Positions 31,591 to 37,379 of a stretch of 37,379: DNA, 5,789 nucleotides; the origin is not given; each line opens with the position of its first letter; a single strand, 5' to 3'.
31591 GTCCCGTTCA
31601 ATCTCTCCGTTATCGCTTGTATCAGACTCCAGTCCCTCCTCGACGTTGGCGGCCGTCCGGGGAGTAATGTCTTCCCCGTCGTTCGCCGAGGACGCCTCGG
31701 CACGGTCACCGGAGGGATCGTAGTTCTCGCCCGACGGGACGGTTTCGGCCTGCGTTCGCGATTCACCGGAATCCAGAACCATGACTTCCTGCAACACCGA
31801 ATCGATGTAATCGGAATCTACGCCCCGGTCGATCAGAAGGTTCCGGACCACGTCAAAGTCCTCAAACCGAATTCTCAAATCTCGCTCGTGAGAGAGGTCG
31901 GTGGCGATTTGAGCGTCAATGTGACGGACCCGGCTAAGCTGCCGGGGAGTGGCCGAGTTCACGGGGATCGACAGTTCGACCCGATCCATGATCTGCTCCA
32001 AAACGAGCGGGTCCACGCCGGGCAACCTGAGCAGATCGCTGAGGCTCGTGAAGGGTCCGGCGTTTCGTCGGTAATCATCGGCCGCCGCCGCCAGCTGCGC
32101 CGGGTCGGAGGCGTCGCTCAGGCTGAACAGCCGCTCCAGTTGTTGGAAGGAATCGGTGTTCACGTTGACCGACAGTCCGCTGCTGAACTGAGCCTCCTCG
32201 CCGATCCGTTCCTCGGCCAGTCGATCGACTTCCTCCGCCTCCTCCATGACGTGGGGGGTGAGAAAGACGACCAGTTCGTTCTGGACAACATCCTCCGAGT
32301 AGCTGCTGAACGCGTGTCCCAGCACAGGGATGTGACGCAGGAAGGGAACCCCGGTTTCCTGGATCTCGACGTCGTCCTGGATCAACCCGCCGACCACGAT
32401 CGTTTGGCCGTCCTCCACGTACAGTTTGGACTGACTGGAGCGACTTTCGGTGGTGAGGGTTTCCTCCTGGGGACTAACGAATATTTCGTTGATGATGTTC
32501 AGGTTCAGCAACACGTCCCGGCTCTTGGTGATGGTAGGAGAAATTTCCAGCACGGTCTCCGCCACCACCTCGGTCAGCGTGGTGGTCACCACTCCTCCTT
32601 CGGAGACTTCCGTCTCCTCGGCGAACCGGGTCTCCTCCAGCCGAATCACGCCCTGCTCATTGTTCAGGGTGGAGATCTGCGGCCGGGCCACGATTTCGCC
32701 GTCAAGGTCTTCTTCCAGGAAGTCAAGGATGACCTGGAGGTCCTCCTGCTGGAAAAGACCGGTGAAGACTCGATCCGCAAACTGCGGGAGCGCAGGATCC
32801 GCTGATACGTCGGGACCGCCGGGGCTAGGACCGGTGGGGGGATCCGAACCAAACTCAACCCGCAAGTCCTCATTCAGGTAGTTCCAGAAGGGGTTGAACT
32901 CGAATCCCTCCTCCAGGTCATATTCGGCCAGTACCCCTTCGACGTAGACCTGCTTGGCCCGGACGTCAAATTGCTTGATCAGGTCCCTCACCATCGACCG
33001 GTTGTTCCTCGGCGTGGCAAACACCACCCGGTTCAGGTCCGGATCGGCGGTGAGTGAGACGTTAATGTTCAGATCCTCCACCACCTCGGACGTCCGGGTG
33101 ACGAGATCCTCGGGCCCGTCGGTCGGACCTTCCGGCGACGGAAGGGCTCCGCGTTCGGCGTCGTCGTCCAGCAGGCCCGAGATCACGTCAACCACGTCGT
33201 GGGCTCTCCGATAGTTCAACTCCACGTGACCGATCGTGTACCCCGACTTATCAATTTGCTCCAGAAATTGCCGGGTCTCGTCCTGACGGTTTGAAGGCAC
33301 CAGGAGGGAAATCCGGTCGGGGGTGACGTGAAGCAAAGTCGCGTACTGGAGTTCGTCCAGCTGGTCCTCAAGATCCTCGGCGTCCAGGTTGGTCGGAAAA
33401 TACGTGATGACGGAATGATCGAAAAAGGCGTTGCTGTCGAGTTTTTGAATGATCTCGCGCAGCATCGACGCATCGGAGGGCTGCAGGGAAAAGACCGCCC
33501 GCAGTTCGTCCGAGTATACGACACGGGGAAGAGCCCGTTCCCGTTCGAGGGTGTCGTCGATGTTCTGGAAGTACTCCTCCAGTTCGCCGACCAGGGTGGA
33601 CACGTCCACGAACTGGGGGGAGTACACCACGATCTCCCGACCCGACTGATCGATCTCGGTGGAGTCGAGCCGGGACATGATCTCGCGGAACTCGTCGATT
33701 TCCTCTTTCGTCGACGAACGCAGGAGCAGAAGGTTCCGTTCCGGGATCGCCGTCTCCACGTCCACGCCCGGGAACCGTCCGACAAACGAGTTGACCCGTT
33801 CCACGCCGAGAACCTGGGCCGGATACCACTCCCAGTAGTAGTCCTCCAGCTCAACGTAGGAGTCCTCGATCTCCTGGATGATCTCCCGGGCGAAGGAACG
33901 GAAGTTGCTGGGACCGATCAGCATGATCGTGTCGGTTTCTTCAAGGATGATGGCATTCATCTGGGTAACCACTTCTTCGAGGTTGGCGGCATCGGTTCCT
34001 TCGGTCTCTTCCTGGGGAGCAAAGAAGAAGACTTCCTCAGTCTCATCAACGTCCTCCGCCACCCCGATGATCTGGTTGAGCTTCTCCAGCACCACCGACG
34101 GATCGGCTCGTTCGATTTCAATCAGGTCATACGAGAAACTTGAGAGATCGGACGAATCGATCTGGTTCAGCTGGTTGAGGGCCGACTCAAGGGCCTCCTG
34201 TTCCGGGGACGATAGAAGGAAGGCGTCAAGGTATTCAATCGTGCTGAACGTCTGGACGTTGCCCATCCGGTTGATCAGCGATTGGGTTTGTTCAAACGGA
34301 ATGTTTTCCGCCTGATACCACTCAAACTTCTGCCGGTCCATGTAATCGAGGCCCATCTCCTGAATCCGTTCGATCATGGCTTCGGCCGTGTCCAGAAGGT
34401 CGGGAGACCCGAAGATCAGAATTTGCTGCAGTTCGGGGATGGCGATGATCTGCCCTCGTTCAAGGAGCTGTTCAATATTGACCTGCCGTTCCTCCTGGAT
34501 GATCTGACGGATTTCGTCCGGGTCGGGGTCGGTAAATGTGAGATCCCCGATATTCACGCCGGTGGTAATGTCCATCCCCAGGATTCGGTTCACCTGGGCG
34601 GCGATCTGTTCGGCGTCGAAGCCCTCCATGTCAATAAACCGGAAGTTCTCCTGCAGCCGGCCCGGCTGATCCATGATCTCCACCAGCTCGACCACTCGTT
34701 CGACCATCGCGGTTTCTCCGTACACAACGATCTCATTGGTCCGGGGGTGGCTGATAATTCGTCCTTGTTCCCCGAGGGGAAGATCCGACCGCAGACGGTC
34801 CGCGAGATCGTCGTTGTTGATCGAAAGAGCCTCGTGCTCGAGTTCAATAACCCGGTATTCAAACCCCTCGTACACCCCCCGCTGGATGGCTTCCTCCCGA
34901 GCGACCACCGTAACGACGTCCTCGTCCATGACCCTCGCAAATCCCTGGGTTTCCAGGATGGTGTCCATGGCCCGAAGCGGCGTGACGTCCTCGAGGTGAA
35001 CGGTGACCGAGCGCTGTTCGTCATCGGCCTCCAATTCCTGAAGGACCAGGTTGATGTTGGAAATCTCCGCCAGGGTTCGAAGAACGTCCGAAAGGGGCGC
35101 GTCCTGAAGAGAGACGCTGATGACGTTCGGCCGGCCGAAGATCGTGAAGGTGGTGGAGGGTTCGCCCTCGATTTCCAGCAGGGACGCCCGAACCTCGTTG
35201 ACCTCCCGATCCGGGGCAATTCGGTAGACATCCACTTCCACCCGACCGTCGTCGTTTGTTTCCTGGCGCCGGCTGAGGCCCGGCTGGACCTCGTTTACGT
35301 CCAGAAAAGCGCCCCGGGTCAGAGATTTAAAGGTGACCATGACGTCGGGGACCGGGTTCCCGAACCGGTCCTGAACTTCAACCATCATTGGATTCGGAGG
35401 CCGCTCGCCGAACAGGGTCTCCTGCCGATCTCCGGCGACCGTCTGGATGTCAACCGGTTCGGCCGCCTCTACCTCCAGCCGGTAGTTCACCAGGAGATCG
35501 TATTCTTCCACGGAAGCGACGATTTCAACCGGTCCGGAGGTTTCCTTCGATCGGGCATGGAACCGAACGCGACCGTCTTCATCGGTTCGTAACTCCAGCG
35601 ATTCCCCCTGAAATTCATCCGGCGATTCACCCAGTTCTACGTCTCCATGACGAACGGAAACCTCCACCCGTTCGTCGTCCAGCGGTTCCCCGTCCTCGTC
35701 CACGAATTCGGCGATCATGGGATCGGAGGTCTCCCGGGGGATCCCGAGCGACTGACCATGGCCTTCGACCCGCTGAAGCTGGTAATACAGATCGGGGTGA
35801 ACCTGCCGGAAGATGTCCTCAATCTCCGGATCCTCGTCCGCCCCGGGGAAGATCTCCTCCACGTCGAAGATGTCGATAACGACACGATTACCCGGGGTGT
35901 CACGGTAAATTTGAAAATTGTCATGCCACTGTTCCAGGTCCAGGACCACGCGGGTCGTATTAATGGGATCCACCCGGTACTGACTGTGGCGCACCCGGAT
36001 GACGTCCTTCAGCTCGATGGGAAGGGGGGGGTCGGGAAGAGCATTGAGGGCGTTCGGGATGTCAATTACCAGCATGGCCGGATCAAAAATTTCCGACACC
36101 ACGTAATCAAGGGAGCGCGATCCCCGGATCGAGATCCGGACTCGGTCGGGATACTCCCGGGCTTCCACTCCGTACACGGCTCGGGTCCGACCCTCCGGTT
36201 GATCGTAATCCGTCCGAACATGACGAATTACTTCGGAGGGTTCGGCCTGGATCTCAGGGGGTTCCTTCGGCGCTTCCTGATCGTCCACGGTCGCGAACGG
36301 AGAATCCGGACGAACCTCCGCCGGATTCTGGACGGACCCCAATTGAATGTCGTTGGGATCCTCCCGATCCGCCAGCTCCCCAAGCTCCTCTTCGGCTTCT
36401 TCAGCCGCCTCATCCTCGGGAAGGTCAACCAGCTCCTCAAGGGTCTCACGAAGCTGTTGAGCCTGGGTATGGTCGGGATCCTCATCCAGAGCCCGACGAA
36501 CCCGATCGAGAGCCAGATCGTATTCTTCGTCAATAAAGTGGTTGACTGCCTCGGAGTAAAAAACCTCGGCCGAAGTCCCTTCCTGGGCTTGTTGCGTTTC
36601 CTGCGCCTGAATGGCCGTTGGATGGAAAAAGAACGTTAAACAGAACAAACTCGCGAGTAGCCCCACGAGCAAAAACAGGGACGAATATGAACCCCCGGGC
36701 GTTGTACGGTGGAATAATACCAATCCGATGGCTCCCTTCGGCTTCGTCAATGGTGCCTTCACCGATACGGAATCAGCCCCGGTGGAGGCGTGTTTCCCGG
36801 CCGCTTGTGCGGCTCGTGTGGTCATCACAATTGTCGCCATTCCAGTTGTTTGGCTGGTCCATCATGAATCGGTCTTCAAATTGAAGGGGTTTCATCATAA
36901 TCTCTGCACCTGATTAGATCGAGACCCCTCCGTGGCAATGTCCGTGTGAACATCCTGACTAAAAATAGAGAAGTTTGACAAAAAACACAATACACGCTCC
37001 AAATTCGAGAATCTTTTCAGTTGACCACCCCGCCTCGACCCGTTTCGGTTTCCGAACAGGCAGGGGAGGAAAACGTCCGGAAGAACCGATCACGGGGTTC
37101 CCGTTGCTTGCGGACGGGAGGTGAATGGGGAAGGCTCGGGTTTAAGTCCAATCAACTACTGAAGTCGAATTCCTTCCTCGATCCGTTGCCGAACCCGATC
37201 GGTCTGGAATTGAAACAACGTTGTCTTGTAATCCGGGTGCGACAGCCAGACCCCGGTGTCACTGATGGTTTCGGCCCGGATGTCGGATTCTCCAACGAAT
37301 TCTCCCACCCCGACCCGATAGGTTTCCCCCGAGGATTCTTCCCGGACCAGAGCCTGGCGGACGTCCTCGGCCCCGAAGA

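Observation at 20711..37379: Contiguous co-directional DNA-uptake supercluster ordered along the path of incoming DNA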

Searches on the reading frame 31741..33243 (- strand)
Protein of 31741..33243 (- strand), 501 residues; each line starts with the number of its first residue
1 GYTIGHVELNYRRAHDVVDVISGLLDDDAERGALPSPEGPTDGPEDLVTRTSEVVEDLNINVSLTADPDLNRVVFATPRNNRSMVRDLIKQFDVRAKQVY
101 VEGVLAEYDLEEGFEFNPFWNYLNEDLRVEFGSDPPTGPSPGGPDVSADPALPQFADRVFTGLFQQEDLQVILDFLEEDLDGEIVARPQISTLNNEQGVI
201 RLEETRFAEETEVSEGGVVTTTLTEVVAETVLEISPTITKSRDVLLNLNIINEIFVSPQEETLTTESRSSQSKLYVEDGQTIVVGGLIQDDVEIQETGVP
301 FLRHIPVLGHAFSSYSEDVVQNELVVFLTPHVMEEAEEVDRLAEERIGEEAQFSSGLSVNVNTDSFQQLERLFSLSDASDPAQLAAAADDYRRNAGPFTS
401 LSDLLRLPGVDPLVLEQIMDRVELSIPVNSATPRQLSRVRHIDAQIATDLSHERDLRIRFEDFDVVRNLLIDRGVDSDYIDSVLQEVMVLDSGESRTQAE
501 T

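Call 35: find_related_loci(query=A2, collection=metagenome_contigs, flank=10000)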
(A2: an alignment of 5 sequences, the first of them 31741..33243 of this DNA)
Query A2 (501 aa) in metagenome_contigs; peptide patterns used: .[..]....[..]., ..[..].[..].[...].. (x = any residue, [..] = any of these).
600 stretches matched a pattern (row limit reached: there are more); 566 encode a relative of the query (tblastn E <= 1e-3); the best 80 are kept; 80 distinct loci.
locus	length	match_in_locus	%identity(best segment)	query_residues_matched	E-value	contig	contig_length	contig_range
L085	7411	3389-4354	29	50-346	5e-28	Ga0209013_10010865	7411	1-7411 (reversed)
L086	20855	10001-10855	30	57-333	2e-25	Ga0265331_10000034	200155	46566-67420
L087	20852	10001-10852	28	61-349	3e-25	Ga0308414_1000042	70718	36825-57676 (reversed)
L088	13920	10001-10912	28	43-338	7e-25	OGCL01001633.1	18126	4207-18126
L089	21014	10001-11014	27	7-346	9e-25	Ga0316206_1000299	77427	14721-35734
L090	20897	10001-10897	30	66-347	8e-25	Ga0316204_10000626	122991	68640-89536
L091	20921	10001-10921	28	57-353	3e-24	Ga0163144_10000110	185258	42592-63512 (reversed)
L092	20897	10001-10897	29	37-342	3e-24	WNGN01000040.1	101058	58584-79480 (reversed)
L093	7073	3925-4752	28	62-342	3e-24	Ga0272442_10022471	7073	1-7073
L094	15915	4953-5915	27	55-353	7e-24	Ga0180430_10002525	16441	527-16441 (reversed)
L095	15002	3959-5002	24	9-346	2e-23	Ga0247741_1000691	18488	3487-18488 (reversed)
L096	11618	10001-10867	26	64-352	1e-23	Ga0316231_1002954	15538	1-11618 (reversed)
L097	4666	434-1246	27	63-340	2e-23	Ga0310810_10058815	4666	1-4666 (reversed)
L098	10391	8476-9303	28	63-345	3e-23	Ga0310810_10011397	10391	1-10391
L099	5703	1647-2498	29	63-342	3e-23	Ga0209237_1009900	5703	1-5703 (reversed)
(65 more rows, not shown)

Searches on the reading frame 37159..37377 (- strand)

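Call 30: search_protein_families(library=pfam, proteins=[window:37159-37377:-], max_evalue=1)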
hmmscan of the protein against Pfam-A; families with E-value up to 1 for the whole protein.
seq(73 aa): 1 family
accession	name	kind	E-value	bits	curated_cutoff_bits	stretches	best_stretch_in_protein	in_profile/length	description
PF04351.19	PilP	-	0.11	12.9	25.6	1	5-45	87-126/146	Pilus assembly protein, PilP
